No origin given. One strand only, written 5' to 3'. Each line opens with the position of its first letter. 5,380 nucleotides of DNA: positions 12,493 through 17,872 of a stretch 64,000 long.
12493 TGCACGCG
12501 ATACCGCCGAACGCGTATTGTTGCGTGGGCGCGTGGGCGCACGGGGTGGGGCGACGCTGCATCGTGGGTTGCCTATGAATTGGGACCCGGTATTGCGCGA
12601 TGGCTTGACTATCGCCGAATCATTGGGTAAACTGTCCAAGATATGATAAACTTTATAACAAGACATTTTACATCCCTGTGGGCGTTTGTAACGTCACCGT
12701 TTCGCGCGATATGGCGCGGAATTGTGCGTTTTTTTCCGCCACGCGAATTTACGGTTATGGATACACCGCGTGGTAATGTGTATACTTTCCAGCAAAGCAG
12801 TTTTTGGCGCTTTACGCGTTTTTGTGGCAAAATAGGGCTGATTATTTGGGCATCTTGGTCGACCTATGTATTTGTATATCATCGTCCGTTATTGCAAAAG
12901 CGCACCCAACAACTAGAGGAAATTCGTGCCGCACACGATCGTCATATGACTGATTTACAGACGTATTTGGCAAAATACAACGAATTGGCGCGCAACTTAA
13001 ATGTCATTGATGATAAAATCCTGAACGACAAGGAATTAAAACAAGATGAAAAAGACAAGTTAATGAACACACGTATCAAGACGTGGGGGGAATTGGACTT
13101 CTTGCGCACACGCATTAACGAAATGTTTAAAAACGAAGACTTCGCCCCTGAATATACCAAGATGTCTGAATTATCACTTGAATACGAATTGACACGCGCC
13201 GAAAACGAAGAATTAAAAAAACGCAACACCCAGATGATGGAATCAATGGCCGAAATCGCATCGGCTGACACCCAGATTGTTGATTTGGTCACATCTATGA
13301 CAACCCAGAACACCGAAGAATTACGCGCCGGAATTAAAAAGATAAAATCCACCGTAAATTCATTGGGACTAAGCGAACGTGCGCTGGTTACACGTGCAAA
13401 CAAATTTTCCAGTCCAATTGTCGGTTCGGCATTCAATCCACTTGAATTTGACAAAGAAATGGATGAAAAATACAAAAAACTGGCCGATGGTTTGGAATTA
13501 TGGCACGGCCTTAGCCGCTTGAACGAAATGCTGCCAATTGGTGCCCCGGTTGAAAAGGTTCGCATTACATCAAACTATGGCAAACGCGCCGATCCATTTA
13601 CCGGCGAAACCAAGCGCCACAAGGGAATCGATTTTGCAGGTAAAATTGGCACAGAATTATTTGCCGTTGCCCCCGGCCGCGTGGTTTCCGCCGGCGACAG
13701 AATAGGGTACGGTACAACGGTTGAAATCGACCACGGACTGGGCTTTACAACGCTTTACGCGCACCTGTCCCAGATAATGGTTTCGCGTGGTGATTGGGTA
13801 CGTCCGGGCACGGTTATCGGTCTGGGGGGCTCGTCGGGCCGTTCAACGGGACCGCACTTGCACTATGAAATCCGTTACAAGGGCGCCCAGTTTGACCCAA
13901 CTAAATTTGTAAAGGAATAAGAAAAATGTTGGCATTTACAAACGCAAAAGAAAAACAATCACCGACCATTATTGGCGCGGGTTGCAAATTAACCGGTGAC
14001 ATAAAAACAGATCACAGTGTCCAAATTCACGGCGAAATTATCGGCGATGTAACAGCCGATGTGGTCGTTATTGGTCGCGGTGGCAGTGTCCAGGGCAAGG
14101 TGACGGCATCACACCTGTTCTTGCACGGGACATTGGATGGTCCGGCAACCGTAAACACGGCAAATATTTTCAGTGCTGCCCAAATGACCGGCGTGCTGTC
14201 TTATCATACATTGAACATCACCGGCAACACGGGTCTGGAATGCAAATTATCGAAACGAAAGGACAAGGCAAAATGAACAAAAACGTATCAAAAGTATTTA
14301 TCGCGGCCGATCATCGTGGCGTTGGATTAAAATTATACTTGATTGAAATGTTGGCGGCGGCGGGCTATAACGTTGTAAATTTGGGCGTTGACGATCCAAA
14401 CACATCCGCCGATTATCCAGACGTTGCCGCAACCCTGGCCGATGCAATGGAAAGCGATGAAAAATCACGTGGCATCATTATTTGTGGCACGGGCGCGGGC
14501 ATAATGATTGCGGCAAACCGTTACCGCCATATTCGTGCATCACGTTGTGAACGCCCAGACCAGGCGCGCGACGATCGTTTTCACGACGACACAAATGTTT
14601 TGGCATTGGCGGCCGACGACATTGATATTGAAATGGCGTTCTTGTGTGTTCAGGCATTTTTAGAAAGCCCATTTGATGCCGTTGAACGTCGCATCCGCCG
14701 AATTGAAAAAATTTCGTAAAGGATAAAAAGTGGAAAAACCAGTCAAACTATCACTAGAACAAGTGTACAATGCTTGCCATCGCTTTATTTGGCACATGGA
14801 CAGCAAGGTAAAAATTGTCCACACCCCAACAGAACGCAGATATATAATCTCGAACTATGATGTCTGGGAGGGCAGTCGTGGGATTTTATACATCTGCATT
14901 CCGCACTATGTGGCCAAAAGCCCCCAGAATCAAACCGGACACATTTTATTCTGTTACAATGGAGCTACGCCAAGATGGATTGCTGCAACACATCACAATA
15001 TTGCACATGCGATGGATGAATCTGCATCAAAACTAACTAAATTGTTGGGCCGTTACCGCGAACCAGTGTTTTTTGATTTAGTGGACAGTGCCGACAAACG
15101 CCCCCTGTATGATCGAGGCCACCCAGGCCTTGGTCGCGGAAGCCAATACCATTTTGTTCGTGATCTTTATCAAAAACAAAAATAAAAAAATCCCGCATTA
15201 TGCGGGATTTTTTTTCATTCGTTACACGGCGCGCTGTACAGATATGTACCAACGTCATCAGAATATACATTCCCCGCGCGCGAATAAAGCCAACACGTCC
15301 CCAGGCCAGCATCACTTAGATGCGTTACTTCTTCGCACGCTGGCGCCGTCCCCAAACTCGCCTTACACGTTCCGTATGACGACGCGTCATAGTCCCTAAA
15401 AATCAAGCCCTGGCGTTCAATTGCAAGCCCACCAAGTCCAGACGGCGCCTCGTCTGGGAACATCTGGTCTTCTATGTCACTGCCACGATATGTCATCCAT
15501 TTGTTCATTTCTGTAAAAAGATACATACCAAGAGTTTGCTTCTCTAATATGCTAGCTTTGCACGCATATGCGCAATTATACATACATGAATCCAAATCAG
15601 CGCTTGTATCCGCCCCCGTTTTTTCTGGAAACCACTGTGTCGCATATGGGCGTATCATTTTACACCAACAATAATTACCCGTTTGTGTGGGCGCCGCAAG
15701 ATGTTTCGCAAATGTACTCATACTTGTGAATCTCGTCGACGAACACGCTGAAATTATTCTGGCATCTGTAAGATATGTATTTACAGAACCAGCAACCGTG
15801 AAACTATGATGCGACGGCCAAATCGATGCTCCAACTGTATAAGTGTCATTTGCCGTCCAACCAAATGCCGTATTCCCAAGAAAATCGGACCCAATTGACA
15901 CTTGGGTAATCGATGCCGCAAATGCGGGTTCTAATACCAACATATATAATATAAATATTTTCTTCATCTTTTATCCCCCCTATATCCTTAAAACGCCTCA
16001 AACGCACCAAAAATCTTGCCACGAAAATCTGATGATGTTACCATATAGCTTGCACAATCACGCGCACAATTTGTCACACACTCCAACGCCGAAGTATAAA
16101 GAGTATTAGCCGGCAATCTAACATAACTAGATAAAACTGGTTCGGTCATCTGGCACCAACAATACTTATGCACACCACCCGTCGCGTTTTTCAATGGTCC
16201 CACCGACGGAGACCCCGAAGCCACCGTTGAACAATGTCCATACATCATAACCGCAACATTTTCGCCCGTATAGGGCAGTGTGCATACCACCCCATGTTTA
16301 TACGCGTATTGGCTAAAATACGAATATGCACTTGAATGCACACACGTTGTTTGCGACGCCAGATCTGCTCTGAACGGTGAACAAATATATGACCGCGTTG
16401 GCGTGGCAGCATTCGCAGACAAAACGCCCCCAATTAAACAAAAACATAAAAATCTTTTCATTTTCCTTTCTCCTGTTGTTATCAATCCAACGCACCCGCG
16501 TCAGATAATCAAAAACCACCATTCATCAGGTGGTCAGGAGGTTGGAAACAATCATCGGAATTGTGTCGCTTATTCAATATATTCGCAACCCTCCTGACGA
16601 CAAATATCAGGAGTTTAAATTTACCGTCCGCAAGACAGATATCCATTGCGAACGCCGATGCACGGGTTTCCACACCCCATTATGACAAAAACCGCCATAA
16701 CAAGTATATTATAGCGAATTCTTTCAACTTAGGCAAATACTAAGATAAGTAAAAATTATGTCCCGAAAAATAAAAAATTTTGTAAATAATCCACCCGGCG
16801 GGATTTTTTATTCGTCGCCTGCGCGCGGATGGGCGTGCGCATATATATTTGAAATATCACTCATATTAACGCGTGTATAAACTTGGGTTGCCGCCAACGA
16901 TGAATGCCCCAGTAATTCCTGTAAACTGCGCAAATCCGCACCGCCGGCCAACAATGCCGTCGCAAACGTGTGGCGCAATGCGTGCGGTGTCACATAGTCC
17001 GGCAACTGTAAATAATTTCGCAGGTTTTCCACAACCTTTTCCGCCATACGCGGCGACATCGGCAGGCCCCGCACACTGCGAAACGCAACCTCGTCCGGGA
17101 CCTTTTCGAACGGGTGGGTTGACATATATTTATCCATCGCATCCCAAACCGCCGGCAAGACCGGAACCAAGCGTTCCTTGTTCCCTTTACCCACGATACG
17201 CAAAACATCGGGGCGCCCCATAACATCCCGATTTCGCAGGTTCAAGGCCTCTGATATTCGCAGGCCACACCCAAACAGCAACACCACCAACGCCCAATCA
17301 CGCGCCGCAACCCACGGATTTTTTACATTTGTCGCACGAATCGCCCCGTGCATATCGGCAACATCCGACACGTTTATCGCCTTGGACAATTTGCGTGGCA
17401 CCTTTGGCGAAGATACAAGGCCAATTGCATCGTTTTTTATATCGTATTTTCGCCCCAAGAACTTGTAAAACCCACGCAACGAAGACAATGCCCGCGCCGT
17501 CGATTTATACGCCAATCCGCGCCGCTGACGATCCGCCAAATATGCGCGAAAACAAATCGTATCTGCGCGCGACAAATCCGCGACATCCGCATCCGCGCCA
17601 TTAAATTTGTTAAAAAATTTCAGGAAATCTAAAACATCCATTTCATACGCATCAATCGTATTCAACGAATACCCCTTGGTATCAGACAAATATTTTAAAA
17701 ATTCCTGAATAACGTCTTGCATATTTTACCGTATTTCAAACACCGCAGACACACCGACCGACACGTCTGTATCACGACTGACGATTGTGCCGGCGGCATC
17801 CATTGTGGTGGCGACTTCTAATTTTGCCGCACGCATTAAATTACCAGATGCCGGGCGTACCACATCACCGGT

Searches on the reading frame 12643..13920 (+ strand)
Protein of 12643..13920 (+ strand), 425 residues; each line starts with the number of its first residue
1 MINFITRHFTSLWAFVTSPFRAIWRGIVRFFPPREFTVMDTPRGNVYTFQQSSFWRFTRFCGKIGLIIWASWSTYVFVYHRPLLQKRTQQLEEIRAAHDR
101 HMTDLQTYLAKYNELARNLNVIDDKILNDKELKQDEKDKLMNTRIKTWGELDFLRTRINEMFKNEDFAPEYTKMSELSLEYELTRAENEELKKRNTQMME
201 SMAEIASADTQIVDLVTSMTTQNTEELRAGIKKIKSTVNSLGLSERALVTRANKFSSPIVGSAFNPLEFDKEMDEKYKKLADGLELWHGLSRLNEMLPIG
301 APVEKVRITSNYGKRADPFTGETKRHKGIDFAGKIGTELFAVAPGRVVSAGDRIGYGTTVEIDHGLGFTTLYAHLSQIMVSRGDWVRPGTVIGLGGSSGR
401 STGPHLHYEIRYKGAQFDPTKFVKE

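Call 58: search_protein_families(library=ncbifam, proteins=[window:12643-13920:+], max_evalue=0.00001)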
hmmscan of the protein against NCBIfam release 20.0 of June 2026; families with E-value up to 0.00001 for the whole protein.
window:12643-13920:+ (425 aa): 14 families
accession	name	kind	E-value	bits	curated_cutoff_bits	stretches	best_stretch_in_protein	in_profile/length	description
NF052530.1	Heli_ShapePgp3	exception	2.9e-30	105.3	300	1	306-424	147-265/270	peptidoglycan metallopeptidase Pgp3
NF008652.0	PRK11649.1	equivalog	1.2e-26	93.4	341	1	303-412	289-399/439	murein DD-endopeptidase MepM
NF053825.1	PdgNdpepShyA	equivalog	3.1e-24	85.4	700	1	304-419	273-389/425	peptidoglycan DD-endopeptidase ShyA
NF053824.1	PdgNdpepShyC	equivalog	3.6e-22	78.8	700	1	301-415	270-385/429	peptidoglycan DD-endopeptidase ShyC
NF052336.1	PdgHdaseHSB100310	equivalog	5.5e-21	75.2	500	1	307-415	42-146/316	peptidoglycan hydrolase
NF040883.1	amid_act_ActS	equivalog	2.5e-19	69.5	375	1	313-423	123-233/242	amidase activator ActS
NF008123.1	PRK10871.1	equivalog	3.6e-17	62.8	311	1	312-423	251-362/365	murein hydrolase activator NlpD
NF041208.1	celldiv_DipM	equivalog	4.4e-17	62.4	740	1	306-423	304-417/419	cell division endopeptidase DipM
NF052529.1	PG_M23_Pgp6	exception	2e-16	59.7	600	1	326-422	335-431/452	peptidoglycan metallopeptidase Pgp6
NF008644.1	PRK11637.1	equivalog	1.8e-15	56.9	270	1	308-421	272-381/385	murein hydrolase activator EnvC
NF050804.1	CellDivDipMCaul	equivalog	1.3e-14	53.9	900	1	320-421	522-624/634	cell division endopeptidase DipM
NF053738.1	S2SprSpoIIQBc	equivalog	2.9e-14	53.2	250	1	324-424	120-224/232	stage II sporulation protein SpoIIQ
NF047755.1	LIC_10271_M23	exception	1.6e-08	34.6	180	1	325-393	116-184/207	LIC_10271 family cell wall hydrolase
NF047657.1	CellWlHdaseLepto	equivalog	2.6e-06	27.1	400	1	325-395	127-197/221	hypothetical protein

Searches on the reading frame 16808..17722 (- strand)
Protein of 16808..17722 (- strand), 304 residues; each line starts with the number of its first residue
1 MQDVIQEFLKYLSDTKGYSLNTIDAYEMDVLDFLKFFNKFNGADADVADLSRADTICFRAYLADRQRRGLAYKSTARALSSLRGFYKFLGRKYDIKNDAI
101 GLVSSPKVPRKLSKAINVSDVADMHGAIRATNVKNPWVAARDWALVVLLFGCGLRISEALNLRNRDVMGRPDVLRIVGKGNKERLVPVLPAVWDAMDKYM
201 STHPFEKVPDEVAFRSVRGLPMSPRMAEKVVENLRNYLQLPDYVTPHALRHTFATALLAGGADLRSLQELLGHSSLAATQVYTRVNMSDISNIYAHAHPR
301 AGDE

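Call 58: search_protein_families(library=ncbifam, proteins=[window:16808-17722:-], max_evalue=0.00001)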
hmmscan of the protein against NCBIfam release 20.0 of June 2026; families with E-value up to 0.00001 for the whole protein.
window:16808-17722:- (304 aa): 11 families
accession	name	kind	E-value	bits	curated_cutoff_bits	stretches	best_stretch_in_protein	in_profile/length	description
TIGR02224.1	recomb_XerC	equivalog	1.7e-83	280.4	335.15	1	6-301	1-293/295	tyrosine recombinase XerC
NF001399.0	PRK00283.1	subfamily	1e-69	235.1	279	1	2-301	6-299/300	tyrosine recombinase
TIGR02225.1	recomb_XerD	equivalog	1.6e-68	231.2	329.6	1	6-301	1-290/290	site-specific tyrosine recombinase XerD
NF040815.2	recomb_XerA_Arch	equivalog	5.9e-52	176.8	220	1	7-294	2-263/263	site-specific tyrosine recombinase/integron integrase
NF002331.0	PRK01287.1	subfamily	6.9e-35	120.7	371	1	4-299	29-326/365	site-specific tyrosine recombinase XerC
TIGR02249.1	integrase_gron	subfamily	9.1e-32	110.6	265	2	226-289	241-304/315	integron integrase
NF003462.0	PRK05084.1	equivalog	2.7e-26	92.1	267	1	140-291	195-350/360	tyrosine recombinase XerS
NF011946.0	PRK15417.1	equivalog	4.2e-19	68.9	435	1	244-286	274-316/337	integron integrase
NF007370.0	PRK09870.1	subfamily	1.7e-12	47.4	221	1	137-300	29-194/200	tyrosine-type DNA invertase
NF007371.0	PRK09871.1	subfamily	1.2e-11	44.5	222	1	135-294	21-183/198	tyrosine-type DNA invertase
NF040693.1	recomb_GmtY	equivalog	7.8e-11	41.9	340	1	245-292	392-439/441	gamma-mobile-trio recombinase GmtY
